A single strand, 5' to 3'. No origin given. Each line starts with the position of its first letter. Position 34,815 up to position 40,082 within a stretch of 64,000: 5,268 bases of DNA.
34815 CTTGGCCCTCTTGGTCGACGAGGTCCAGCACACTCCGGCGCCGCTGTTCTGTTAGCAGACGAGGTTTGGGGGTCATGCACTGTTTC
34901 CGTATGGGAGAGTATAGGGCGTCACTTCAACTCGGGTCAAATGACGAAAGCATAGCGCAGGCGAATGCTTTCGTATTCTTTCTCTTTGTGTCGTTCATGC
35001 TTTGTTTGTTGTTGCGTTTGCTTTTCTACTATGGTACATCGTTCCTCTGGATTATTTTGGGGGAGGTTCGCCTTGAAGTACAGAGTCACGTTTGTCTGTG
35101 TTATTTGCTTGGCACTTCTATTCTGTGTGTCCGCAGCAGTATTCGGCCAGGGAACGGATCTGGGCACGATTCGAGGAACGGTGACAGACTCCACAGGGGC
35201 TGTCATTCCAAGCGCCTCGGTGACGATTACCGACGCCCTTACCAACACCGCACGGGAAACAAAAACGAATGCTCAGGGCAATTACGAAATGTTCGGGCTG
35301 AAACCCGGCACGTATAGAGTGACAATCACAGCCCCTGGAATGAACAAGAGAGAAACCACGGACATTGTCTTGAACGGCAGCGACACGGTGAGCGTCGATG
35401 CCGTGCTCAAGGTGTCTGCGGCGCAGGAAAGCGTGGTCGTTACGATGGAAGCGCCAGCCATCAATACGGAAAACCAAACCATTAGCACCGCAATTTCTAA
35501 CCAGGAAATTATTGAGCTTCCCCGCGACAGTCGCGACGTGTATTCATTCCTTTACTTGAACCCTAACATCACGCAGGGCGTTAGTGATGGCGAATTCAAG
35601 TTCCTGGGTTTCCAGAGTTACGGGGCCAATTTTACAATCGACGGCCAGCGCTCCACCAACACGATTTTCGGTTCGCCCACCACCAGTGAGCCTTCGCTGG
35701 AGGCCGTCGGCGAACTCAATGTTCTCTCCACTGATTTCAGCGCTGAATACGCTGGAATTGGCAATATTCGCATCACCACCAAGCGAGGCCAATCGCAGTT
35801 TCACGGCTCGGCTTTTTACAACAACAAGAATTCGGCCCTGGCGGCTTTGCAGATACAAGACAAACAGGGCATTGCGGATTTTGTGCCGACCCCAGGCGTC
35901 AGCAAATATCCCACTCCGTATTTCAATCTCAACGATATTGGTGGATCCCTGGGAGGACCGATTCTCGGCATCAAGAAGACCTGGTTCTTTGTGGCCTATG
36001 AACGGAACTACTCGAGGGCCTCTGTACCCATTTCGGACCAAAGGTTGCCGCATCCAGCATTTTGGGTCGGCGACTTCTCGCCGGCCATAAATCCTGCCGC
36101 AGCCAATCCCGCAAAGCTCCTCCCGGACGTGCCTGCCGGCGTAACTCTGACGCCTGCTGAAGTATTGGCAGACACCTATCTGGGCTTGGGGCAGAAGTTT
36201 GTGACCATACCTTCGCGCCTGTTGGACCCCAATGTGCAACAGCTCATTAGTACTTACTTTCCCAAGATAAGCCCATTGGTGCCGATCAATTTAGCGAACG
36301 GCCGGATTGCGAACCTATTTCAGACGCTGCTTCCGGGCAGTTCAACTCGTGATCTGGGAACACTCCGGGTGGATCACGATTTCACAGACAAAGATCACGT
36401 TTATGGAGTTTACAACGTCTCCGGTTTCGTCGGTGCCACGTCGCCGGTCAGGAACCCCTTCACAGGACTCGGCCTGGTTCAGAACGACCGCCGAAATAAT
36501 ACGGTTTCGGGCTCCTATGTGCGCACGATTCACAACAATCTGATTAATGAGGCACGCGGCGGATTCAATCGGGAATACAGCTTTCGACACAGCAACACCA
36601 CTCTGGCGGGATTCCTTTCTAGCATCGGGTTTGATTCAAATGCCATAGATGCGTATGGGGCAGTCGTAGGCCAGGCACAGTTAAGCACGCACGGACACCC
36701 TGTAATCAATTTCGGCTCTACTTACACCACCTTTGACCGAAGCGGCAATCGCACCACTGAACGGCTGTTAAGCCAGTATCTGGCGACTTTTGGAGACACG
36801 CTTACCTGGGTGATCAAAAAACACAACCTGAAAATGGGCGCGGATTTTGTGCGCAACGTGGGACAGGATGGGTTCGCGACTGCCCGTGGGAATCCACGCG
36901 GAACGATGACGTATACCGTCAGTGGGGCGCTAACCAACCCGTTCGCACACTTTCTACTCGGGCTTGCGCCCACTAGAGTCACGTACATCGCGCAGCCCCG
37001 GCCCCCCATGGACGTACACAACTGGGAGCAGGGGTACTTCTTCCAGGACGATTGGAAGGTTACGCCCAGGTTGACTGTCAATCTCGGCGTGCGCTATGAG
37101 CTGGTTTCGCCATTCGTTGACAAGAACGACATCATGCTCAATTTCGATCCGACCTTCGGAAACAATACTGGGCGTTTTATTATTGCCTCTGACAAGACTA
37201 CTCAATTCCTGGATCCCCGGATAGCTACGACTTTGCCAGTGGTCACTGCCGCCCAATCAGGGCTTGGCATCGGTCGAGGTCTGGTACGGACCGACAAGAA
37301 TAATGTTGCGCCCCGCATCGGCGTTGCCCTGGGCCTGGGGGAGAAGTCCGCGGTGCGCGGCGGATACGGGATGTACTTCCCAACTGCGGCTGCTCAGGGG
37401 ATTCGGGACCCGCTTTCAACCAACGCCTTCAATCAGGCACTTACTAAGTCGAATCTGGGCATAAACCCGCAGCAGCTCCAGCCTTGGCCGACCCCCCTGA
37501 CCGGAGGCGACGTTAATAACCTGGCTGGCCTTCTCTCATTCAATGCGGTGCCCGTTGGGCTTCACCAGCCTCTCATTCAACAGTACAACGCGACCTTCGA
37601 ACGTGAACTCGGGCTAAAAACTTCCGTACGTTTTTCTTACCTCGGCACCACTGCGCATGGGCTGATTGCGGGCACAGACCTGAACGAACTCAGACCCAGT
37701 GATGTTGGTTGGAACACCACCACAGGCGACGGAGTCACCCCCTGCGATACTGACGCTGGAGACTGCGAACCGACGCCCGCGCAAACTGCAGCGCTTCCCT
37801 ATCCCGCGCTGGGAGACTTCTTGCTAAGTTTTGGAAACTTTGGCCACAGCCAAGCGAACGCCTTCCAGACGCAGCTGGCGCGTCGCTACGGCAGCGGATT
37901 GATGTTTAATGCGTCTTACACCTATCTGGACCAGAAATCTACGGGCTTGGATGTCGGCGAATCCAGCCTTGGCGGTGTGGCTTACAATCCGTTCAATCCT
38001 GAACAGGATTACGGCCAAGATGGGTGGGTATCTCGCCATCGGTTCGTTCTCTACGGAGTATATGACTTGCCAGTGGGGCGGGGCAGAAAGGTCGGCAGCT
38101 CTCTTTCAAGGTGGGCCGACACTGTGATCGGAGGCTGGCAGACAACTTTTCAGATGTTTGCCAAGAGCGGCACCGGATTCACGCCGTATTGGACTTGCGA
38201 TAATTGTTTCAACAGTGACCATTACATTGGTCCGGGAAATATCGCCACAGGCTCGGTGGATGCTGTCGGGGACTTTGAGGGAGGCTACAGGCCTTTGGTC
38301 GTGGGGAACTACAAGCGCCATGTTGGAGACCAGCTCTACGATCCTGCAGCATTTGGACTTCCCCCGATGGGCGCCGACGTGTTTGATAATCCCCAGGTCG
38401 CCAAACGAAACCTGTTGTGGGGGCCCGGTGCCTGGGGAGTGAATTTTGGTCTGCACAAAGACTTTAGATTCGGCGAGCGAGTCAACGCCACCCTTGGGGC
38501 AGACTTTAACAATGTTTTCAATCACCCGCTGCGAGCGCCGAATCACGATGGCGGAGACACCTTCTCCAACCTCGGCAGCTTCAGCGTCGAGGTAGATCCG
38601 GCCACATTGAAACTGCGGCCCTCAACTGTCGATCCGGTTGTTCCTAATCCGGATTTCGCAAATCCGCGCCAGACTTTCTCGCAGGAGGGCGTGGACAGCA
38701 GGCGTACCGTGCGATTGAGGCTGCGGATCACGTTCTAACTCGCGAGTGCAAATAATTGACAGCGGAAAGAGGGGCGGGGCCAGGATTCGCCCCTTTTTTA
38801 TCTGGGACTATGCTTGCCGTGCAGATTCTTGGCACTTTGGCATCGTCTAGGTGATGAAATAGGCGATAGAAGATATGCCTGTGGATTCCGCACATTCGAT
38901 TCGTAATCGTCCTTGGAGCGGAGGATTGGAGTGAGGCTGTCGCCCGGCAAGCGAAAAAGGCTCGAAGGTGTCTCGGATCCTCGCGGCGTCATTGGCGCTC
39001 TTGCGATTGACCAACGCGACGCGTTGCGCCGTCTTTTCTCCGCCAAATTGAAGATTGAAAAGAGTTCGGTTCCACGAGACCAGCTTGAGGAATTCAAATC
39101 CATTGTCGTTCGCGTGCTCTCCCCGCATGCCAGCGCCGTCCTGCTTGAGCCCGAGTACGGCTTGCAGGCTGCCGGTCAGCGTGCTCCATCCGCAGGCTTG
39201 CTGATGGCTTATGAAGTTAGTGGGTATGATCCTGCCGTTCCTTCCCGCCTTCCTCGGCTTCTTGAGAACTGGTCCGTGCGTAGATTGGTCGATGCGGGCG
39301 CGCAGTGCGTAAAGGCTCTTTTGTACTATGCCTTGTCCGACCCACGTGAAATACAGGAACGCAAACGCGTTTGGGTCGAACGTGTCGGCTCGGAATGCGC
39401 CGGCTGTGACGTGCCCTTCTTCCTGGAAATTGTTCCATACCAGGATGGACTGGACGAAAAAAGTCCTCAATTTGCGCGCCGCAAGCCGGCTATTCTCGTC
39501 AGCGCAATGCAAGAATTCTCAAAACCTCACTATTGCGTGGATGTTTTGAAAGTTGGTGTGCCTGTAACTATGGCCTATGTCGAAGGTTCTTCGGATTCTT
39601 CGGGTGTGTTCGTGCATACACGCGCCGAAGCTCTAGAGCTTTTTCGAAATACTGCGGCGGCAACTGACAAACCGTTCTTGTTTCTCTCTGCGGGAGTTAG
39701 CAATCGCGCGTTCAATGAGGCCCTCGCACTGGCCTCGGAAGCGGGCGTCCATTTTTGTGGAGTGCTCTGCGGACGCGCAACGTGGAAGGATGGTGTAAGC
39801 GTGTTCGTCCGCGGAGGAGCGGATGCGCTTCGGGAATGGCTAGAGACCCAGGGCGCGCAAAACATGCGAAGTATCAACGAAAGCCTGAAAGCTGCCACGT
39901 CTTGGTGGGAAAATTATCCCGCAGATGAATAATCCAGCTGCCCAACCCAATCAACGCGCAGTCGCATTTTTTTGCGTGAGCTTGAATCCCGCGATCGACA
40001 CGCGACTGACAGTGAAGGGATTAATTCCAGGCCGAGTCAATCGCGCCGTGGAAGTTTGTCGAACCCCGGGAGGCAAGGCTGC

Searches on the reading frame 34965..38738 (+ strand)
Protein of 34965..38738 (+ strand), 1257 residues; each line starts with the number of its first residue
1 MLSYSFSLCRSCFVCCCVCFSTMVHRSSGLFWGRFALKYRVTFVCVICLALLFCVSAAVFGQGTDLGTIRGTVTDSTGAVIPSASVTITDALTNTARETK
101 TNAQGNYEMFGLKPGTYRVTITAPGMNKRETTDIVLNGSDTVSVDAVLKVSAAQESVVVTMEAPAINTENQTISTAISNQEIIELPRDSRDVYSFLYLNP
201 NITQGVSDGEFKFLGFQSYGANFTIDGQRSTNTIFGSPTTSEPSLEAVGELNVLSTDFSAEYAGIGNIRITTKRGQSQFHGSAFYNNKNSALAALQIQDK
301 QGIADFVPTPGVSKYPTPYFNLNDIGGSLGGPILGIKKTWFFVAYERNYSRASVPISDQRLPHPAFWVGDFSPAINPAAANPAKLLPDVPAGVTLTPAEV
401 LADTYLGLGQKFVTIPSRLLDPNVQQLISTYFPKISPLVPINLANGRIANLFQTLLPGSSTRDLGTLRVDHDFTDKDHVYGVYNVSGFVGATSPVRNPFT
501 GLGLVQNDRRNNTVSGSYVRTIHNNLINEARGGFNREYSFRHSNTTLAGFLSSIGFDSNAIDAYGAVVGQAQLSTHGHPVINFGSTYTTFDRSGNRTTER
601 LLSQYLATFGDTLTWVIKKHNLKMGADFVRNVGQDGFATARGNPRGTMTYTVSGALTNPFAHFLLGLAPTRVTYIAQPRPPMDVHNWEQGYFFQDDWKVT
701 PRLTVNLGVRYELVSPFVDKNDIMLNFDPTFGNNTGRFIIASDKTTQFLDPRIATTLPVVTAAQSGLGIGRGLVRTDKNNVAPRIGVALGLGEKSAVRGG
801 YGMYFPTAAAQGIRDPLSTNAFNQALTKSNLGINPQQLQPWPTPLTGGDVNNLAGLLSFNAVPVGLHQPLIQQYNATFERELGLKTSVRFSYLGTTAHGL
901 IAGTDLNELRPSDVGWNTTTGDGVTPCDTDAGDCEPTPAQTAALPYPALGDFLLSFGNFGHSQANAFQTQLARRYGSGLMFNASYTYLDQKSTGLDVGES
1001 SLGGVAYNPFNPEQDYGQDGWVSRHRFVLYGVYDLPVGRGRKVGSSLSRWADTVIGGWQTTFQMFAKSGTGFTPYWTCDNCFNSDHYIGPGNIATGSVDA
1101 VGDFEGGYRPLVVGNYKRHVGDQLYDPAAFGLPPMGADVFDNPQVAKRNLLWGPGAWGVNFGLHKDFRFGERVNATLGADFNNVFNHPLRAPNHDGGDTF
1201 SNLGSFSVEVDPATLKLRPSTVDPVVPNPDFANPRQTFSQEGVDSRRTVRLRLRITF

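Call 11: search_protein_families(library=pfam, proteins=[window:34965-38738:+], max_evalue=0.00001)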
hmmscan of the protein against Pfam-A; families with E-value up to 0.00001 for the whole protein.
window:34965-38738:+ (1257 aa): 4 families
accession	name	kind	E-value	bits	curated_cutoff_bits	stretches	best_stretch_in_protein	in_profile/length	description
PF25183.1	OMP_b-brl_4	-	2.6e-148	496.3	30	1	271-1194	1-816/838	Outer membrane beta barrel domain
PF13620.12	CarboxypepD_reg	-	5.6e-21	75.1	32.3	1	68-149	1-82/82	Carboxypeptidase regulatory-like domain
PF13715.12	CarbopepD_reg_2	-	8.8e-08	32.5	32.2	1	69-159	1-88/88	CarboxypepD_reg-like domain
PF17210.9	SdrD_B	-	5.5e-06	27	29.7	0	74-145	17-86/112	SdrD B-like domain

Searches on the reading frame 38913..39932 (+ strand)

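Call 11: search_protein_families(library=pfam, proteins=[window:38913-39932:+], max_evalue=0.00001)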
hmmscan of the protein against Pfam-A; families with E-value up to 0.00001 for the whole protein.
window:38913-39932:+ (339 aa): 1 family
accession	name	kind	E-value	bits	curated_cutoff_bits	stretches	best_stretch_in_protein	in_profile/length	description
PF01791.15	DeoC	-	9.5e-35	120.7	23.8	1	29-292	3-228/229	DeoC/LacD family aldolase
